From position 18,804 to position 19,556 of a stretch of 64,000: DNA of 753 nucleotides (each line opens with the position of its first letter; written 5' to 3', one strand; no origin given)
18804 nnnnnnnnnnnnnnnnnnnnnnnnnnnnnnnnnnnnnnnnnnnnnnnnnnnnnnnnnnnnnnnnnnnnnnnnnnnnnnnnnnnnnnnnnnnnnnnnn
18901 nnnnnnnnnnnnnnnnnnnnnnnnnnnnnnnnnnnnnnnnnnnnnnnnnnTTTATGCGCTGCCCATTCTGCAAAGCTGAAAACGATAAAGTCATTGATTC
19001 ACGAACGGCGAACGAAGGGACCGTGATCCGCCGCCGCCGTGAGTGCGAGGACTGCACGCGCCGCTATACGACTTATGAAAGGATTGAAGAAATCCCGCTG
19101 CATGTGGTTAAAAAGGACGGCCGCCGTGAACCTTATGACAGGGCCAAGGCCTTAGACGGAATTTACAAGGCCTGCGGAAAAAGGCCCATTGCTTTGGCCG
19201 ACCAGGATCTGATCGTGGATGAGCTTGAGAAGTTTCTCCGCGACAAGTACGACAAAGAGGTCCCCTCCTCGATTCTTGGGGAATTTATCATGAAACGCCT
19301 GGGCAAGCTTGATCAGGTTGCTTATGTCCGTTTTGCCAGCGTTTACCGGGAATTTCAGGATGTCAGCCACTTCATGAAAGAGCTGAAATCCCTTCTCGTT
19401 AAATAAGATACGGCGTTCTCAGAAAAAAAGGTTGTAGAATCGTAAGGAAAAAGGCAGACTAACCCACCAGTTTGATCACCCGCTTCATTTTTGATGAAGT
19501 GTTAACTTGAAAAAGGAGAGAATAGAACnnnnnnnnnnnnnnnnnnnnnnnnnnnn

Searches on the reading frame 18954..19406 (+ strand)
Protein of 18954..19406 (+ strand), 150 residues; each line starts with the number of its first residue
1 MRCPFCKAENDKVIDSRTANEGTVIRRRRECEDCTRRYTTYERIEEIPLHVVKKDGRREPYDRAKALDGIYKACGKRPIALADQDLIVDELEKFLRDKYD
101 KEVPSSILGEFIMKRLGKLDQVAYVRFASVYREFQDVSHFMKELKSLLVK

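Call 45: search_protein_families(library=pfam, proteins=[window:18954-19406:+], max_evalue=0.0001)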
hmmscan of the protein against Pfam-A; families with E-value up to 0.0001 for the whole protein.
window:18954-19406:+ (150 aa): 2 families
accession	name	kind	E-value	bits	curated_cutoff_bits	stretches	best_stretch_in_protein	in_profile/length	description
PF22811.2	Zn_ribbon_NrdR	-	4.3e-20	71.8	27.2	1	1-42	1-42/42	Transcriptional repressor NrdR-like, N-terminal domain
PF03477.21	ATP-cone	-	4.8e-20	72.3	25.8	1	50-136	2-87/88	ATP cone domain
